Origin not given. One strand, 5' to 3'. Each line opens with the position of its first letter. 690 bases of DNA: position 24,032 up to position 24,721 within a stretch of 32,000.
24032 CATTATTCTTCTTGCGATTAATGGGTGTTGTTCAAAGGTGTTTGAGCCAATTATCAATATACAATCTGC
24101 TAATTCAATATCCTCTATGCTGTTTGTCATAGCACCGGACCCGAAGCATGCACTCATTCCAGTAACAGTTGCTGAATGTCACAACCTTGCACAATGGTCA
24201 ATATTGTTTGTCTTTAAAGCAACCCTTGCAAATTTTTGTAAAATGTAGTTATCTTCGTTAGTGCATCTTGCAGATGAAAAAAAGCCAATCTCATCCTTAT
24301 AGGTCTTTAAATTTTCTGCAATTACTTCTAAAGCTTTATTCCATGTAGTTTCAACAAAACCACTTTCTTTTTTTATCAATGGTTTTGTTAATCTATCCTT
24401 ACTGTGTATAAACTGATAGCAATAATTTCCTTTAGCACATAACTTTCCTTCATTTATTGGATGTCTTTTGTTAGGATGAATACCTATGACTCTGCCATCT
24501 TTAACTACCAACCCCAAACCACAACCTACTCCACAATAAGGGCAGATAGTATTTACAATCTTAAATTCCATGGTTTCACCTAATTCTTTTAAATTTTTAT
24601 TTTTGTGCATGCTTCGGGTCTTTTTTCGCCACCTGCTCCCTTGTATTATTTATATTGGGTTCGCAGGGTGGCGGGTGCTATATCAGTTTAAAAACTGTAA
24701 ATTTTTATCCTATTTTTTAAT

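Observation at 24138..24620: Perfect 16-nt complementarity links the fdhA 5' UTR, next to the SECIS, to coding sequence just downstream of the UGA Sec codon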

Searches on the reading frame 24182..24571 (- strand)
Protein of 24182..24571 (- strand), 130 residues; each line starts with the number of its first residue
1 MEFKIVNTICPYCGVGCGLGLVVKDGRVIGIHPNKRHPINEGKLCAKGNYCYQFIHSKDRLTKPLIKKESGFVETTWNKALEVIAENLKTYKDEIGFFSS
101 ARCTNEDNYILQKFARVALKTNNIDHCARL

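Call 19: find_homologous_proteins(query=window:24182-24571:-, max_evalue=1e-30)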
Query seq(130 aa) (130 aa): 1654 proteins with E <= 1e-30 among 2180 candidates; the best 120 are listed.
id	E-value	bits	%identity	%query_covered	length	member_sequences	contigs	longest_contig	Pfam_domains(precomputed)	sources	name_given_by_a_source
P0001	1.2e-71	257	83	100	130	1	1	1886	PF00384.28,PF04879.22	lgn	-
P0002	1.2e-64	234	78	100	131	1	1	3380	PF00384.28,PF04879.22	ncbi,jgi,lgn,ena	-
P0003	3.8e-64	233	76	99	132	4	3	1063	PF00384.28,PF04879.22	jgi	jgi:formate dehydrogenase major subunit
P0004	6.0e-64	232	77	100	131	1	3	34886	PF00384.28,PF04879.22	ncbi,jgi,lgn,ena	-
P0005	3.7e-63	229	71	100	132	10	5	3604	PF00384.28,PF04879.22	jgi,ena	jgi:formate dehydrogenase major subunit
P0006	1.3e-61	224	73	100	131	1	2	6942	PF00384.28,PF04879.22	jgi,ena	jgi:formate dehydrogenase major subunit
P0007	3.9e-60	220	69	98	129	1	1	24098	PF00384.28,PF04879.22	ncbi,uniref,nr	ncbi:molybdopterin oxidoreductase Fe4S4 region [Methanotorris formicicus Mc-S-70]|uniref:Molybdopter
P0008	9.0e-60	219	70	100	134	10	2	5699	PF00384.28,PF04879.22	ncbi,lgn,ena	-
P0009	1.4e-59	218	71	100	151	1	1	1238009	PF00384.28,PF04879.22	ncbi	-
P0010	6.9e-59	216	67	99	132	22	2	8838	PF00384.28,PF04879.22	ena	-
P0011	2.3e-58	214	68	99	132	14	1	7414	PF00384.28,PF04879.22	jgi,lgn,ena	-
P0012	2.5e-58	214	68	99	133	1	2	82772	PF00384.28,PF04879.22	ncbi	-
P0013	2.7e-58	214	68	99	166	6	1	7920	PF00384.28,PF04879.22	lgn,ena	-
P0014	2.0e-57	211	69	100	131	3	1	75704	PF00384.28,PF04879.22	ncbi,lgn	-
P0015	9.6e-56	205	65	98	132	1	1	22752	PF00384.28,PF04879.22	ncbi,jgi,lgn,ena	-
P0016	2.3e-53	198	62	97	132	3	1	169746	PF00384.28,PF04879.22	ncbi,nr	ncbi:putative molibdopterin-dependent oxidoreductase YjgC [Methanococcus voltae]|nr:putative molibdo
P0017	1.4e-52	195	62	100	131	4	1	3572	PF00384.28,PF04879.22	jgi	-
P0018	4.5e-49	184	61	100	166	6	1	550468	PF00384.28,PF04879.22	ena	-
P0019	2.5e-47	178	62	100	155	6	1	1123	PF00384.28,PF04879.22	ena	-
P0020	4.1e-47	178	62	100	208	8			PF00384.28,PF04879.22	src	-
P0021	1.1e-46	176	60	97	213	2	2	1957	PF00384.28,PF04879.22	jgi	-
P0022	1.7e-46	176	58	99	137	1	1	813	PF00384.28,PF04879.22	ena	-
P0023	2.3e-46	175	60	98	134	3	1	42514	PF00384.28,PF04879.22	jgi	-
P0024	6.9e-46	174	60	100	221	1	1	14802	PF00384.28,PF04879.22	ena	-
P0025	6.9e-46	174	59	100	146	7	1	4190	PF00384.28,PF04879.22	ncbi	ncbi:molybdopterin-dependent oxidoreductase, partial [Methanospirillum sp.]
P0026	7.3e-46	174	59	100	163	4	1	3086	PF00384.28,PF04879.22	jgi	jgi:formate dehydrogenase (coenzyme F420) alpha subunit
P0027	9.2e-46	173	60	98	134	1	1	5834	PF00384.28,PF04879.22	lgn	-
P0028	1.0e-45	173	60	100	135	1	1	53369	PF00384.28,PF04879.22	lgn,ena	-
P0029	1.5e-45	173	61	95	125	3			PF00384.28,PF04879.22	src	-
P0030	1.6e-45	172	60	100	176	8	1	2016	PF00384.28,PF04879.22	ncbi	ncbi:MAG: molybdopterin-dependent oxidoreductase, partial [Methanotrichaceae archaeon]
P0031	3.2e-45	171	59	100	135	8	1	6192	PF00384.28,PF04879.22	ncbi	-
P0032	4.7e-45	171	59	100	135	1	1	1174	PF00384.28,PF04879.22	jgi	-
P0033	5.1e-45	171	56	98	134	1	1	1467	PF00384.28,PF04879.22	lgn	-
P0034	8.0e-45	170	57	100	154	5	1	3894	PF00384.28,PF04879.22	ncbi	-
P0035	1.3e-44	169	60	98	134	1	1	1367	PF00384.28,PF04879.22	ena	-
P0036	1.3e-44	169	59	100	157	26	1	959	PF00384.28,PF04879.22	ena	-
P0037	1.7e-44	169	56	100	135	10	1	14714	PF00384.28,PF04879.22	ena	-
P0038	1.7e-44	169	59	100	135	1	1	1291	PF00384.28,PF04879.22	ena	-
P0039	1.8e-44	169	59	100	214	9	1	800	PF00384.28,PF04879.22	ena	-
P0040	1.8e-44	169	57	98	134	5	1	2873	PF00384.28,PF04879.22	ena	-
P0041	2.6e-44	168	59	100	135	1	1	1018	PF00384.28,PF04879.22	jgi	-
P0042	2.7e-44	168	59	100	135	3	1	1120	PF00384.28,PF04879.22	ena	-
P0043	3.6e-44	168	57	99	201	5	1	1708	PF00384.28,PF04879.22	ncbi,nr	ncbi:MAG TPA: molybdopterin-dependent oxidoreductase, partial [Methanoculleus sp.]|nr:molybdopterin-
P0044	6.6e-44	167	58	100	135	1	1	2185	PF00384.28,PF04879.22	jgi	jgi:formate dehydrogenase major subunit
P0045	8.5e-44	167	61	100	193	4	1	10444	PF00384.28,PF04879.22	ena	-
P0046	8.6e-44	167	55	98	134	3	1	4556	PF00384.28,PF04879.22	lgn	-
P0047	9.6e-44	167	59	99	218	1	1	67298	PF00384.28,PF04879.22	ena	-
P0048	1.1e-43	167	57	98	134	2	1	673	PF00384.28,PF04879.22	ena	-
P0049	2.2e-43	165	54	100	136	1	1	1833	PF00384.28,PF04879.22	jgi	jgi:predicted molibdopterin-dependent oxidoreductase YjgC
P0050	2.3e-43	165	56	100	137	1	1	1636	PF00384.28,PF04879.22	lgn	-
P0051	2.3e-43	165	57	98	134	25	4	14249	PF00384.28,PF04879.22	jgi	-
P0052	2.5e-43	165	59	100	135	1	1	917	PF00384.28,PF04879.22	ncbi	-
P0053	2.5e-43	165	58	98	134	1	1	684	PF00384.28,PF04879.22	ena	-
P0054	4.6e-43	164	56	98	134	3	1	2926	PF00384.28,PF04879.22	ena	-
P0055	4.7e-43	164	56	100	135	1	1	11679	PF00384.28,PF04879.22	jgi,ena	-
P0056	5.2e-43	164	55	100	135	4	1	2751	PF00384.28,PF04879.22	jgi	-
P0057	5.3e-43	164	56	98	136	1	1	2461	PF00384.28,PF04879.22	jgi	jgi:formate dehydrogenase major subunit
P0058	5.4e-43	164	57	100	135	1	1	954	PF00384.28,PF04879.22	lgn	-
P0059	5.5e-43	164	56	96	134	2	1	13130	PF00384.28,PF04879.22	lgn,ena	-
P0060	5.9e-43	164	59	100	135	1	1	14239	PF00384.28,PF04879.22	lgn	-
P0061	6.0e-43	164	55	98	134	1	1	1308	PF00384.28,PF04879.22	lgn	-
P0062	6.5e-43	164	58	100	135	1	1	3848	PF00384.28,PF04879.22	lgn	-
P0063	7.3e-43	164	56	98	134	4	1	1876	PF00384.28,PF04879.22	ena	-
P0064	9.0e-43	163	58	100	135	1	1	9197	PF00384.28,PF04879.22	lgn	-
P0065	9.1e-43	163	58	100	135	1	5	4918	PF00384.28,PF04879.22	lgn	-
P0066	1.1e-42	163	55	100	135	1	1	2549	PF00384.28,PF04879.22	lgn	-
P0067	1.2e-42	163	57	99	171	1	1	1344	PF00384.28,PF04879.22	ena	-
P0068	1.6e-42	163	56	100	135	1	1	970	PF00384.28,PF04879.22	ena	-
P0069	1.7e-42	163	56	100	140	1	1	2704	PF00384.28,PF04879.22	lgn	-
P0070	1.7e-42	163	57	100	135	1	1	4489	PF00384.28,PF04879.22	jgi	jgi:predicted molibdopterin-dependent oxidoreductase YjgC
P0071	1.9e-42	162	54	100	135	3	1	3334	PF00384.28,PF04879.22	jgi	jgi:predicted molibdopterin-dependent oxidoreductase YjgC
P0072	2.2e-42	162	57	100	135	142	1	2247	PF00384.28,PF04879.22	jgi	jgi:predicted molibdopterin-dependent oxidoreductase YjgC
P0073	2.4e-42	162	57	100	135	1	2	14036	PF00384.28,PF04879.22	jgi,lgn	jgi:predicted molibdopterin-dependent oxidoreductase YjgC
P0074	2.4e-42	162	57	100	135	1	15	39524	PF00384.28,PF04879.22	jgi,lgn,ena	jgi:predicted molibdopterin-dependent oxidoreductase YjgC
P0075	2.4e-42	162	57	100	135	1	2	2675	PF00384.28,PF04879.22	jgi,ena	-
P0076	2.4e-42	162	57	100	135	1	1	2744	PF00384.28,PF04879.22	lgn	-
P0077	2.4e-42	162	56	100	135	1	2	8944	PF00384.28,PF04879.22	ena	-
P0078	2.5e-42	162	55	100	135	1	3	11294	PF00384.28,PF04879.22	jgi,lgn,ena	-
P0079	2.6e-42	162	54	100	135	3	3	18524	PF00384.28,PF04879.22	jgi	-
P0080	2.7e-42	162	54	100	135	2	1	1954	PF00384.28,PF04879.22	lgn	-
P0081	2.7e-42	162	55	100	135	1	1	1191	PF00384.28,PF04879.22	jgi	-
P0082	2.7e-42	162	55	100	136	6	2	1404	PF00384.28,PF04879.22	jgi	jgi:predicted molibdopterin-dependent oxidoreductase YjgC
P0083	2.9e-42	162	56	100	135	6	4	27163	PF00384.28,PF04879.22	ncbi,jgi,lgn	-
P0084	2.9e-42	162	57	100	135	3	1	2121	PF00384.28,PF04879.22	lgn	-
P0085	2.9e-42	162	56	100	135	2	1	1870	PF00384.28,PF04879.22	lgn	-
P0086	3.0e-42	162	54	100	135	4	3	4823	PF00384.28,PF04879.22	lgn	-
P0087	4.3e-42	161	59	100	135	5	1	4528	PF00384.28,PF04879.22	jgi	-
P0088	4.4e-42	161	54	100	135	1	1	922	PF00384.28,PF04879.22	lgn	-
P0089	4.6e-42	161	59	100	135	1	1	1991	PF00384.28,PF04879.22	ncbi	-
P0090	5.1e-42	161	55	100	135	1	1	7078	PF00384.28,PF04879.22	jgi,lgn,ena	-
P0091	5.1e-42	161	55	100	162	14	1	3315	PF00384.28,PF04879.22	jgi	jgi:formate dehydrogenase alpha subunit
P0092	5.4e-42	161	55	100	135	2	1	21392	PF00384.28,PF04879.22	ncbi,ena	-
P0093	6.2e-42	161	56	100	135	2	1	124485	PF00384.28,PF04879.22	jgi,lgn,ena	-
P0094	6.3e-42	161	56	98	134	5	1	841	PF00384.28,PF04879.22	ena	-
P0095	6.4e-42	161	57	100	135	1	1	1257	PF00384.28,PF04879.22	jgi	-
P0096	6.5e-42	161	55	100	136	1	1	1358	PF00384.28,PF04879.22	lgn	-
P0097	6.5e-42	161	56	100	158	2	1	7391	PF00384.28,PF04879.22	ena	-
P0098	7.4e-42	161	55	100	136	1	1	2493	PF00384.28,PF04879.22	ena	-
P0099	7.6e-42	161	56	100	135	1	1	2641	PF00384.28,PF04879.22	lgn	-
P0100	7.6e-42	161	56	100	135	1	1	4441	PF00384.28,PF04879.22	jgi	jgi:predicted molibdopterin-dependent oxidoreductase YjgC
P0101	7.8e-42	160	54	100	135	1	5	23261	PF00384.28,PF04879.22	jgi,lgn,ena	-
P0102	8.1e-42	160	55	98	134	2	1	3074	PF00384.28,PF04879.22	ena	-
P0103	8.1e-42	160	57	100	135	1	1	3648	PF00384.28,PF04879.22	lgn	-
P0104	8.3e-42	160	56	100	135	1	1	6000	PF00384.28,PF04879.22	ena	-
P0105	8.4e-42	160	55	100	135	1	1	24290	PF00384.28,PF04879.22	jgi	-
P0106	8.6e-42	160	54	100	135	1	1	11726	PF00384.28,PF04879.22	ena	-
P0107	9.0e-42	160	56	100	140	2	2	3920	PF00384.28,PF04879.22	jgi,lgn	jgi:predicted molibdopterin-dependent oxidoreductase YjgC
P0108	9.2e-42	160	57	100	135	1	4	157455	PF00384.28,PF04879.22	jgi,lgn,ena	-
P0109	9.2e-42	160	56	98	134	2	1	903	PF00384.28,PF04879.22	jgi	jgi:formate dehydrogenase major subunit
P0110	9.7e-42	160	55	100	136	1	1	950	PF00384.28,PF04879.22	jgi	-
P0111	1.0e-41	160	56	100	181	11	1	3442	PF00384.28,PF04879.22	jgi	jgi:predicted molibdopterin-dependent oxidoreductase YjgC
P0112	1.1e-41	160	55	100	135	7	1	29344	PF00384.28,PF04879.22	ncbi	-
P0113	1.2e-41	160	54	98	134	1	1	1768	PF00384.28,PF04879.22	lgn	-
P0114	1.2e-41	160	56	100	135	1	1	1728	PF00384.28,PF04879.22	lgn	-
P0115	1.2e-41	160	54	100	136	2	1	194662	PF00384.28,PF04879.22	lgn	-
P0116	1.2e-41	160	56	100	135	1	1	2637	PF00384.28,PF04879.22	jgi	jgi:predicted molibdopterin-dependent oxidoreductase YjgC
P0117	1.3e-41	160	55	100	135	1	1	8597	PF00384.28,PF04879.22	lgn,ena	-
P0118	1.3e-41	160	56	100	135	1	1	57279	PF00384.28,PF04879.22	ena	-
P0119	1.4e-41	160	56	98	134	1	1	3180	PF00384.28,PF04879.22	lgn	-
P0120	1.4e-41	160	56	100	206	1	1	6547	PF00384.28,PF04879.22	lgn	-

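Call 20: find_encoding_contigs(protein=P0002, flank=900, max_places=2)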
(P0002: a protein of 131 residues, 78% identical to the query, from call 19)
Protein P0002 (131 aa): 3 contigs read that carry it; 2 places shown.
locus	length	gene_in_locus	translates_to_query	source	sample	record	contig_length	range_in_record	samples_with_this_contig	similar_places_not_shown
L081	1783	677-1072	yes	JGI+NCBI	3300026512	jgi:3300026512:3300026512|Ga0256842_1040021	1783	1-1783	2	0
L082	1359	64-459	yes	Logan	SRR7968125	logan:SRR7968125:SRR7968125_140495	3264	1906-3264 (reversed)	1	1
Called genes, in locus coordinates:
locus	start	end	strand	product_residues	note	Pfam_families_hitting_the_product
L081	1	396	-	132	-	?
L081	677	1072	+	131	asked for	PF04879:Molybdop_Fe4S4, PF00384:Molybdopterin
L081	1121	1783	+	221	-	?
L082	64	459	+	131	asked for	PF04879:Molybdop_Fe4S4, PF00384:Molybdopterin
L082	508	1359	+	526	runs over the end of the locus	PF00384:Molybdopterin, PF01568:Molydop_binding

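Call 21: find_encoding_contigs(protein=P0004, flank=900, max_places=2)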
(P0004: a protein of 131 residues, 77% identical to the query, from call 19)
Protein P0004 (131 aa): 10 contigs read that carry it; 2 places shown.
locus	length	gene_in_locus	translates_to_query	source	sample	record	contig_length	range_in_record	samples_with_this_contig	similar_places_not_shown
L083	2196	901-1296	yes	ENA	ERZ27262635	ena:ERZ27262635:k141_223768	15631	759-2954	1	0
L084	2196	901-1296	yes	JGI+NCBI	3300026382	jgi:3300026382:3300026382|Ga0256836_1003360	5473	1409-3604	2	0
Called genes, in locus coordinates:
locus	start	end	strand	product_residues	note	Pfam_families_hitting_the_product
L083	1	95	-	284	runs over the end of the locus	?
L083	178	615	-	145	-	-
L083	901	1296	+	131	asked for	PF04879:Molybdop_Fe4S4, PF00384:Molybdopterin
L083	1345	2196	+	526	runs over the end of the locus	PF00384:Molybdopterin, PF01568:Molydop_binding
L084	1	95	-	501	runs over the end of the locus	?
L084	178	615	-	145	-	-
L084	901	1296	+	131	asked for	PF04879:Molybdop_Fe4S4, PF00384:Molybdopterin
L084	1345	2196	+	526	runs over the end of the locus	PF00384:Molybdopterin, PF01568:Molydop_binding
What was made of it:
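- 22550..24571 (-): fdhA (MJ1353 / MJ_RS07235) coding sequence. It encodes the Sec-containing formate dehydrogenase alpha subunit: 673 codons with an in-frame TGA at codon 131. Homologues carry Pfam PF04879, PF00384 and PF01568 (calls 19-21).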

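Call 22: find_encoding_contigs(protein=P0007, flank=900, max_places=2)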
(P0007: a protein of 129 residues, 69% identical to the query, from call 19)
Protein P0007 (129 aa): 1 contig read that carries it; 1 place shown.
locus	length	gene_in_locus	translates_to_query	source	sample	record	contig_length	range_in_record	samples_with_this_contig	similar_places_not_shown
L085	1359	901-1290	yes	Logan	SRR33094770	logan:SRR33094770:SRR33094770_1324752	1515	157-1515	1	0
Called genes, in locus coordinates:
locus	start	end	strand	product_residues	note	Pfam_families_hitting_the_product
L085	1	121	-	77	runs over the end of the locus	PF09826:Beta_propel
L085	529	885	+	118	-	-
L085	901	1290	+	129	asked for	PF04879:Molybdop_Fe4S4, PF00384:Molybdopterin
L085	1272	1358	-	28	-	?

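Call 23: find_encoding_contigs(protein=P0009, flank=900, max_places=2)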
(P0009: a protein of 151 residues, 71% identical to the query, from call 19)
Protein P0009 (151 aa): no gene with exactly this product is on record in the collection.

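Call 26: find_related_loci(query=window:24182-24571:-, collection=metagenome_contigs, flank=900)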
Query seq(130 aa) (130 aa) in metagenome_contigs; peptide patterns used: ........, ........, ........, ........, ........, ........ (x = any residue, [..] = any of these).
123 stretches matched a pattern; 55 encode a relative of the query (tblastn E <= 1e-3); 55 distinct loci.
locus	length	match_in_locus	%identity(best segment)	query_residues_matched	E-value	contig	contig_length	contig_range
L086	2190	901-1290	91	1-130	7e-83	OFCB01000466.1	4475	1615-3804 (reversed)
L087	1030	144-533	87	1-130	9e-85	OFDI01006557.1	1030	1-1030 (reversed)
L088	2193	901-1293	77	1-130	5e-67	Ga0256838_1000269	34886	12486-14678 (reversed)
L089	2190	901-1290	83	1-130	3e-63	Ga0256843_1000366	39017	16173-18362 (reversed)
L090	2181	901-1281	67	3-130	3e-62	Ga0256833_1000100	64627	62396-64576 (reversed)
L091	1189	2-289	93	35-130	2e-59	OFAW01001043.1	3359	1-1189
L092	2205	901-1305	53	1-130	6e-45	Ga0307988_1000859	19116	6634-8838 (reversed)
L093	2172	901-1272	59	3-127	8e-45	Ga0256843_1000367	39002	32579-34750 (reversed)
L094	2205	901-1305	53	1-130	2e-44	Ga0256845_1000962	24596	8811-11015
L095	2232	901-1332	50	4-130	4e-44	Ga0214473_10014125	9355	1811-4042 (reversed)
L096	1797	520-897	56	3-128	2e-43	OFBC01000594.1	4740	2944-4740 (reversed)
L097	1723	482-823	58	3-115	1e-42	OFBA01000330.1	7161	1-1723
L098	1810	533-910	55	3-128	2e-42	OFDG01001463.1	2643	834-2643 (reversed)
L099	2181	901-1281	50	6-130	1e-41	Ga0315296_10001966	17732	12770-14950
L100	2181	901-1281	52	6-130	1e-41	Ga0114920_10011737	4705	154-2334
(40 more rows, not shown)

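Call 28: find_encoding_contigs(protein=P0012, flank=900, max_places=1)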
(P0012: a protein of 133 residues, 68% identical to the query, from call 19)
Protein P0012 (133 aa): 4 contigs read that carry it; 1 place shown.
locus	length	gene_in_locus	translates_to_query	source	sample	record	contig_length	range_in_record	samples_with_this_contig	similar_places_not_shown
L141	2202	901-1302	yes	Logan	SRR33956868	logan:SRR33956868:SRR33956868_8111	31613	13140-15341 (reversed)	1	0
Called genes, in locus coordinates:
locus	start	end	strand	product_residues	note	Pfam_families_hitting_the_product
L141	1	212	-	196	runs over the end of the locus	-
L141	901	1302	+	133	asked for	PF04879:Molybdop_Fe4S4, PF00384:Molybdopterin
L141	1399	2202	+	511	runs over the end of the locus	PF00384:Molybdopterin, PF01568:Molydop_binding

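Call 29: find_encoding_contigs(protein=P0014, flank=900, max_places=1)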
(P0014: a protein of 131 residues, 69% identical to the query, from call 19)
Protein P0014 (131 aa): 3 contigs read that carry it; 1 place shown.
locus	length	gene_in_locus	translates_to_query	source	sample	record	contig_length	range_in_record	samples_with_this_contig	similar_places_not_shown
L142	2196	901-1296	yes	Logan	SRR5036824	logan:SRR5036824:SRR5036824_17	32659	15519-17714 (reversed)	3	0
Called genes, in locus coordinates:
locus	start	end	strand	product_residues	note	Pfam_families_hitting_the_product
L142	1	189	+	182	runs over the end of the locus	-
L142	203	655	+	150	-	PF00484:Pro_CA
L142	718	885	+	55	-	-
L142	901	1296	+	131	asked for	PF04879:Molybdop_Fe4S4, PF00384:Molybdopterin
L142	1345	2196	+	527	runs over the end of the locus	PF00384:Molybdopterin, PF01568:Molydop_binding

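Call 30: find_encoding_contigs(protein=P0015, flank=900, max_places=1)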
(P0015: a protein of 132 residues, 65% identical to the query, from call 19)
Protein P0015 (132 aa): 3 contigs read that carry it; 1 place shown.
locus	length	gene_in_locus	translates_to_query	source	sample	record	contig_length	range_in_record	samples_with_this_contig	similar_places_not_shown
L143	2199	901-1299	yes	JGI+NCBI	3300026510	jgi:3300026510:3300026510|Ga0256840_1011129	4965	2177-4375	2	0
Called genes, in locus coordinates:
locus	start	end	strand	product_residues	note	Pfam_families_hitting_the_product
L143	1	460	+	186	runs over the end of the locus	-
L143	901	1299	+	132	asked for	PF04879:Molybdop_Fe4S4, PF00384:Molybdopterin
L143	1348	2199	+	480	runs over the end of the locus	?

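Call 31: find_encoding_contigs(protein=P0016, flank=900, max_places=1)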
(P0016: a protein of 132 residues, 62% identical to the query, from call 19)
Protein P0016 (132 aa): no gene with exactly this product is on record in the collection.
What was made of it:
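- Tried and rejected: Nothing was on record for P0009 or P0016 (M. voltae) (calls 23, 31).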

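Call 32: find_encoding_contigs(protein=P0008, flank=900, max_places=1)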
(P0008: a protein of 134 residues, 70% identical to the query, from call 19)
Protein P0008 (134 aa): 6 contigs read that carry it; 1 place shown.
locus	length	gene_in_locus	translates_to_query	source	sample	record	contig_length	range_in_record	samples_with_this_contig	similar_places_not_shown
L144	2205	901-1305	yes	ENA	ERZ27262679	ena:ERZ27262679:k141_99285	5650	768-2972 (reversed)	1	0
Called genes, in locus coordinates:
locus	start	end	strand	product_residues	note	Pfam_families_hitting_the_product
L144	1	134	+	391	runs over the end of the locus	PF01494:FAD_binding_3, PF22578:GGR_cat (weak)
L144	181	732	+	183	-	-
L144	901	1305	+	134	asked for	PF04879:Molybdop_Fe4S4, PF00384:Molybdopterin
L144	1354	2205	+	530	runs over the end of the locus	PF00384:Molybdopterin, PF01568:Molydop_binding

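Call 38: find_encoding_contigs(protein=P0011, flank=900, max_places=1)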
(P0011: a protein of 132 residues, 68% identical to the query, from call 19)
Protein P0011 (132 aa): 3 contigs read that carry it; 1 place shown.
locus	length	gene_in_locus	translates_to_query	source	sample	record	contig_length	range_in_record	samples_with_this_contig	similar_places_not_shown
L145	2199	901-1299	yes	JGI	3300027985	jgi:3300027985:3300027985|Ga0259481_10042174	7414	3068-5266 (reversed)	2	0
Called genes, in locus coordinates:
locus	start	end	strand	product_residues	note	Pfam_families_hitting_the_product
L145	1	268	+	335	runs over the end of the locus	PF01916:DS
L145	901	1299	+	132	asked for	PF04879:Molybdop_Fe4S4, PF00384:Molybdopterin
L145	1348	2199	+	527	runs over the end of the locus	PF00384:Molybdopterin, PF01568:Molydop_binding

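Call 39: find_encoding_contigs(protein=P0017, flank=900, max_places=1)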
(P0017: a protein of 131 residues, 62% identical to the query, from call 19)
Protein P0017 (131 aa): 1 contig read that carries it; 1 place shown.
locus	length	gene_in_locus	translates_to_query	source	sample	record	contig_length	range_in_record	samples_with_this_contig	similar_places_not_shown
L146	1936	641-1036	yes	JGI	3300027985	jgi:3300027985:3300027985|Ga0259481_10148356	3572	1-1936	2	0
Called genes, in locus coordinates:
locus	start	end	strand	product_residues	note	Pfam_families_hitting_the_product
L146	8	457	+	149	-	PF00484:Pro_CA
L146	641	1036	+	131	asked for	PF04879:Molybdop_Fe4S4, PF00384:Molybdopterin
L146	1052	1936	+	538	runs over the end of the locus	PF00384:Molybdopterin, PF01568:Molydop_binding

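Call 40: find_encoding_contigs(protein=P0005, flank=900, max_places=1)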
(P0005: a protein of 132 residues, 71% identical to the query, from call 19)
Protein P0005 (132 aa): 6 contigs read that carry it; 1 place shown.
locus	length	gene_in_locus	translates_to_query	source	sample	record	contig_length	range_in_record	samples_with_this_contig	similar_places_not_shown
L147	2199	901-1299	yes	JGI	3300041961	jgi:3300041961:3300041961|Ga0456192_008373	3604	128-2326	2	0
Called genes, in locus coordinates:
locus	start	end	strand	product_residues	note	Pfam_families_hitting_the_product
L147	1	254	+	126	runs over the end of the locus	?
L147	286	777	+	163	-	PF00484:Pro_CA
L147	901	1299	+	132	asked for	PF04879:Molybdop_Fe4S4, PF00384:Molybdopterin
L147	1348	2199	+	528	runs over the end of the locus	PF00384:Molybdopterin, PF01568:Molydop_binding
